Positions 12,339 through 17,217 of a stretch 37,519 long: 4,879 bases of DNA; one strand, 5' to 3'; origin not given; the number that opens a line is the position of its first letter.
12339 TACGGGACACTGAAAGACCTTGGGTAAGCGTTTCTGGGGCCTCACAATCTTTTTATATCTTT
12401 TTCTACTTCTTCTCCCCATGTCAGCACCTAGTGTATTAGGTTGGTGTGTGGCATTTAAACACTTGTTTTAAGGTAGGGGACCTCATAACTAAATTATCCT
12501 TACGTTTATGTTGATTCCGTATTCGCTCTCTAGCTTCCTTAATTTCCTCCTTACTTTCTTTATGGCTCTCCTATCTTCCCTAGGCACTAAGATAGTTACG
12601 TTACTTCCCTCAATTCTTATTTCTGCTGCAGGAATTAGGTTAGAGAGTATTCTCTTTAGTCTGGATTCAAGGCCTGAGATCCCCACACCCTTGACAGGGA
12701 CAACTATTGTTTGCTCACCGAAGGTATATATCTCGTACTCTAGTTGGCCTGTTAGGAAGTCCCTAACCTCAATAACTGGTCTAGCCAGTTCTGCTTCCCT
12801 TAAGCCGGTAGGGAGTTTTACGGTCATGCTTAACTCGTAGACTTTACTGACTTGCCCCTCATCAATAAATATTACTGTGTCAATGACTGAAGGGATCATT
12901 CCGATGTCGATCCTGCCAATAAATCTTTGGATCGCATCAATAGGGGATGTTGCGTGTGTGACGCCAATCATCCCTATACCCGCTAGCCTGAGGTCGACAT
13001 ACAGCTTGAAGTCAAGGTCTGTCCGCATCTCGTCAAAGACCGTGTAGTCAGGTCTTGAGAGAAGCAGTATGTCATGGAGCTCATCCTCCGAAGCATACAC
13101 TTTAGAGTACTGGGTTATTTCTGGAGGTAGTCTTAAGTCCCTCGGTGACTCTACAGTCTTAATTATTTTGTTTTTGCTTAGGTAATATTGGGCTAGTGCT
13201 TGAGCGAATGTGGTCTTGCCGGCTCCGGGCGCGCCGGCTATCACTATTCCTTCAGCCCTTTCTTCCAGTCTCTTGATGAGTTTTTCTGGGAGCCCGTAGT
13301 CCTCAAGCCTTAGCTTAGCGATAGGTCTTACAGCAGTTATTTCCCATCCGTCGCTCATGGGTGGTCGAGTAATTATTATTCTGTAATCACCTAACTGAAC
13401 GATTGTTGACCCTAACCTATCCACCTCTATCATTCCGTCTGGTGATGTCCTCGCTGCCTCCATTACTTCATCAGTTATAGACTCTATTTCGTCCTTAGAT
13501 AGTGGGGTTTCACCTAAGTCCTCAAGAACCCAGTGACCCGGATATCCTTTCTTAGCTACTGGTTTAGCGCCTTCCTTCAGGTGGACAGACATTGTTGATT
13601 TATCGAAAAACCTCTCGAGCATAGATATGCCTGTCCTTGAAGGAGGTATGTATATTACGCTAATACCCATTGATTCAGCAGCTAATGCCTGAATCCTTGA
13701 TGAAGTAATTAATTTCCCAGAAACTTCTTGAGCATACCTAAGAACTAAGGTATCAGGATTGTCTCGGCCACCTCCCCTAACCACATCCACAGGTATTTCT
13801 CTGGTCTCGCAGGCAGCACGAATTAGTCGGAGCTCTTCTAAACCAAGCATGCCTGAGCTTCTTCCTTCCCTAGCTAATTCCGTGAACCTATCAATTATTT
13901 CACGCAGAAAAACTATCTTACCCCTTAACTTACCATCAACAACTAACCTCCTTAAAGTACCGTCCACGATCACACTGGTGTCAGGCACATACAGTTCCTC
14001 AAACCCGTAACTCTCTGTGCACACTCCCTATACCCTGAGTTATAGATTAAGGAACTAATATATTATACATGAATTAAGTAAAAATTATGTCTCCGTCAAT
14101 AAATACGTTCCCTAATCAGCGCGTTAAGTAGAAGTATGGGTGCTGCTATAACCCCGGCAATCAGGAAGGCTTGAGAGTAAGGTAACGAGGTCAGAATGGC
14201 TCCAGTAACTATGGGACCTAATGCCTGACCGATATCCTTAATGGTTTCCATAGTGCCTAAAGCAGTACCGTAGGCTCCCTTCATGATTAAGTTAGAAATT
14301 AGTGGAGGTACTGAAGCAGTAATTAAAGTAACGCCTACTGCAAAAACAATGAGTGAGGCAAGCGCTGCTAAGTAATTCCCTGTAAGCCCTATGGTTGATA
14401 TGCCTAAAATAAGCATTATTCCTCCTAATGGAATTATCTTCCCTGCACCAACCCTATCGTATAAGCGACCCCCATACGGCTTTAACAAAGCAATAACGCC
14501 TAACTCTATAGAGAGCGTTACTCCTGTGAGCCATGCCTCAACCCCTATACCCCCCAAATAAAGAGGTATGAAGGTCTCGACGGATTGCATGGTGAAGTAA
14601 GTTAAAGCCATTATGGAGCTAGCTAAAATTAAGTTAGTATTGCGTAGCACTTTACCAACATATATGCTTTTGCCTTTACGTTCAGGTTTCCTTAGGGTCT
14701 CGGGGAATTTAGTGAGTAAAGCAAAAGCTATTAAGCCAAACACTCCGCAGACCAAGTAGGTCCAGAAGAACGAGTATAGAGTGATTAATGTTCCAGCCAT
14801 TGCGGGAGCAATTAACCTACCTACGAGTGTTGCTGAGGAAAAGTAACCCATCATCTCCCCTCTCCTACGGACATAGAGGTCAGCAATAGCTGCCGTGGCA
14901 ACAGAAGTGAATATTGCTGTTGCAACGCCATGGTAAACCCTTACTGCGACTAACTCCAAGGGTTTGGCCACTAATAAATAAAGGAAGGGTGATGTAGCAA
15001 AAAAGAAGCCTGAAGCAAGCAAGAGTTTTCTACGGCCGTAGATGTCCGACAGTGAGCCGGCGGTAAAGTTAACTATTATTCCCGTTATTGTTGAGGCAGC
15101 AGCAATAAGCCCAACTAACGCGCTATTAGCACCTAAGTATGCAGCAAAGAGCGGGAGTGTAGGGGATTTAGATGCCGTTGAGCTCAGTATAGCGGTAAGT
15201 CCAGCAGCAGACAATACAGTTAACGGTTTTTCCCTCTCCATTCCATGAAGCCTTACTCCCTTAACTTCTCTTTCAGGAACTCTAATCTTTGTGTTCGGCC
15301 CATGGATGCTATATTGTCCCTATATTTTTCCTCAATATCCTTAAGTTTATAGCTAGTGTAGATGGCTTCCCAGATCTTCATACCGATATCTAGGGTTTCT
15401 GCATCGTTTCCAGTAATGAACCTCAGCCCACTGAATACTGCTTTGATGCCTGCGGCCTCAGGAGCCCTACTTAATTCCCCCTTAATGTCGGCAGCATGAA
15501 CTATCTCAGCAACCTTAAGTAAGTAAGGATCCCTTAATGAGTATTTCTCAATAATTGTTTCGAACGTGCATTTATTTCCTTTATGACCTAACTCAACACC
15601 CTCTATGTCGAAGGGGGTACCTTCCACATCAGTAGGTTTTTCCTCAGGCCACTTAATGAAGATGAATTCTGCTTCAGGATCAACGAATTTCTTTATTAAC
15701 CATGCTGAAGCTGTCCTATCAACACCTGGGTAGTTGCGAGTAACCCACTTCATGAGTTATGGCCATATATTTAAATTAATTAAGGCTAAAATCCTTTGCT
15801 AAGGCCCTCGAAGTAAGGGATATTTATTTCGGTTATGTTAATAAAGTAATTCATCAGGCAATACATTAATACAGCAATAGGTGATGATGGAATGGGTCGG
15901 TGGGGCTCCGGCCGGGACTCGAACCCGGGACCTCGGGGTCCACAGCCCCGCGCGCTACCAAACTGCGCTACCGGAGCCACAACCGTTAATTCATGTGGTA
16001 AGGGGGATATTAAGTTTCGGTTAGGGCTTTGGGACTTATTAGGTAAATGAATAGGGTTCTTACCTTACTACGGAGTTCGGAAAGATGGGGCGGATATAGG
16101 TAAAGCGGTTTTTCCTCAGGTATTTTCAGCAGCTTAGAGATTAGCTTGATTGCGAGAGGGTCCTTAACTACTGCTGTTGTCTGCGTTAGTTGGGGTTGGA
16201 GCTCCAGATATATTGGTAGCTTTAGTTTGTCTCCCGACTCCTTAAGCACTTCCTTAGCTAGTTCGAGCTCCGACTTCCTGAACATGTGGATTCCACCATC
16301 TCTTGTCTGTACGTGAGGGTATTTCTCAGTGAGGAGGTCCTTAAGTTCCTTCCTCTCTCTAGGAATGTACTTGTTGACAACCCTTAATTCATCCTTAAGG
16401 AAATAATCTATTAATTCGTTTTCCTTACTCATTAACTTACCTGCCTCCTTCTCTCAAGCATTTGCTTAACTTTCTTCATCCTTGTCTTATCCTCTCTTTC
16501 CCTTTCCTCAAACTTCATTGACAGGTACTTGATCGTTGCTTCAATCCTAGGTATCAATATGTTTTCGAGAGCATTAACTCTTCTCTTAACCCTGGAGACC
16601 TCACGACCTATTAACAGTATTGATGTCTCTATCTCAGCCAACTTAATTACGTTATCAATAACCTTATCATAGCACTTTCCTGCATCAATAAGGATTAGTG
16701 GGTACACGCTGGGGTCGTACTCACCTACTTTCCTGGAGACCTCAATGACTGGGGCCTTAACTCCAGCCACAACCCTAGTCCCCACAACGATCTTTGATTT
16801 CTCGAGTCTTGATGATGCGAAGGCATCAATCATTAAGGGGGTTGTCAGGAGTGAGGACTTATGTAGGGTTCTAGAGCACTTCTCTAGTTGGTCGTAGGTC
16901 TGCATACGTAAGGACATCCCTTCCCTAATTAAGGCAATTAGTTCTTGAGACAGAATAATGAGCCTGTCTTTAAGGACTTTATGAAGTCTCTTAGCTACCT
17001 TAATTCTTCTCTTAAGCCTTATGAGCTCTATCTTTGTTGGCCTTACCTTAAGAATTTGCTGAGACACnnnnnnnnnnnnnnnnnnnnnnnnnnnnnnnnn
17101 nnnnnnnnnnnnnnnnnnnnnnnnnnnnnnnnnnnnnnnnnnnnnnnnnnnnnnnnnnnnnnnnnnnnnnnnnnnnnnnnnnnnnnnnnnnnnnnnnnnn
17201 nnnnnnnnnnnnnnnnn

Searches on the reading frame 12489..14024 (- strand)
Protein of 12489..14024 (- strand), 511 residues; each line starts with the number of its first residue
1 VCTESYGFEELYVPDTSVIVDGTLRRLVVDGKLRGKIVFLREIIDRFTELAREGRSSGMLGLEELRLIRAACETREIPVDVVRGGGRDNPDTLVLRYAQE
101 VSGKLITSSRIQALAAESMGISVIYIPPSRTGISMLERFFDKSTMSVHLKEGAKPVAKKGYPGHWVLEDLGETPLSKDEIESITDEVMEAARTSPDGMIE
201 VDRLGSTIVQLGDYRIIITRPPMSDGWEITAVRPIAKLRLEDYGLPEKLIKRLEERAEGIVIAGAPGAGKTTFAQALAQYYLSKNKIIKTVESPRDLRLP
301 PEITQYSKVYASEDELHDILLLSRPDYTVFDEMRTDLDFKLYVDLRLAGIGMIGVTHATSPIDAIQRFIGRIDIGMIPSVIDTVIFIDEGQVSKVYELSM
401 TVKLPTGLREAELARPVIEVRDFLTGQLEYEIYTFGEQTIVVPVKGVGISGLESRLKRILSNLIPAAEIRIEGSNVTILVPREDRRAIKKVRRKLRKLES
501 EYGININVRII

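Call 36: search_protein_families(library=pfam, proteins=[window:12489-14024:-], max_evalue=0.001)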
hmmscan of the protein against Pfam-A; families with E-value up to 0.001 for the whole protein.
window:12489-14024:- (511 aa): 5 families
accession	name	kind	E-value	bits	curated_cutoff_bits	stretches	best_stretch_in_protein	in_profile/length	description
PF20720.3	nSTAND3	-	2.9e-06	27.5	27.2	1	256-298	16-58/155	Novel STAND NTPase 3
PF00437.27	T2SSE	-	5e-05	22.5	24.9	1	249-368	134-255/370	Type II/IV secretion system protein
PF13173.12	AAA_14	-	0.00018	21.9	27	1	260-338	5-76/129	AAA domain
PF13238.12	AAA_18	-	0.00019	22.3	29.4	0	260-280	1-21/128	AAA domain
PF13521.12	AAA_28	-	0.00093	19.9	27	0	260-280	2-22/164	AAA domain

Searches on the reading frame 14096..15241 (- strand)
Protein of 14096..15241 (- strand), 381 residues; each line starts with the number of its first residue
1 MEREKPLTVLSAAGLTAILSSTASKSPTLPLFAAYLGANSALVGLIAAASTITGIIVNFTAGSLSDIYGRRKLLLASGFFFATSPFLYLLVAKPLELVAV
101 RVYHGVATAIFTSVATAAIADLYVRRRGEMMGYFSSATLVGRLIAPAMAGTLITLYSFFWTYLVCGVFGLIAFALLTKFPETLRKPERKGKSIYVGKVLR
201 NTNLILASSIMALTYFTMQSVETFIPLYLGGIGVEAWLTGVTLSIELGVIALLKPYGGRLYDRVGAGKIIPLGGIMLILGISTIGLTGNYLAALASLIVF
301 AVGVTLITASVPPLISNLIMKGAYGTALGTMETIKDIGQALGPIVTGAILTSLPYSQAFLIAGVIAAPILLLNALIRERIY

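Call 36: search_protein_families(library=pfam, proteins=[window:14096-15241:-], max_evalue=0.001)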
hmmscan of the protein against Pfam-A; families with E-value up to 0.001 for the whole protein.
window:14096-15241:- (381 aa): 4 families
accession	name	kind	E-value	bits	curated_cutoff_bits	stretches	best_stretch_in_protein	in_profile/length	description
PF07690.21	MFS_1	-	1.6e-54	185.5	33.4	2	25-341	15-345/347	Major Facilitator Superfamily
PF12832.13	MFS_1_like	-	7e-09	35.6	25.2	1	21-351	14-363/373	MFS_1 like family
PF00083.30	Sugar_tr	-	3e-08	33.4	22.3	1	39-184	44-196/452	Sugar (and other) transporter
PF05977.19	MFS_3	-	2.5e-05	23.4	27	1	36-365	40-382/524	Transmembrane secretion effector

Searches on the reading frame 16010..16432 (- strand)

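Call 36: search_protein_families(library=pfam, proteins=[window:16010-16432:-], max_evalue=0.001)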
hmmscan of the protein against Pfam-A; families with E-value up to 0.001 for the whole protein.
window:16010-16432:- (140 aa): 1 family
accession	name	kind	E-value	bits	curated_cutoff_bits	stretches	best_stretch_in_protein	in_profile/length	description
PF01886.21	DUF61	-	1.4e-29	103.2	27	1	12-130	4-125/127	Protein of unknown function DUF61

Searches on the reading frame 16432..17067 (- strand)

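Call 36: search_protein_families(library=pfam, proteins=[window:16432-17067:-], max_evalue=0.001)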
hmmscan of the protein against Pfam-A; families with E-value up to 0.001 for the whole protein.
window:16432-17067:- (211 aa): 1 family
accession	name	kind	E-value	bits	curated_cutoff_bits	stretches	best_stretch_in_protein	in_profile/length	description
PF01813.22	ATP-synt_D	-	3.5e-42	144.9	25.7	1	14-202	1-196/196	ATP synthase subunit D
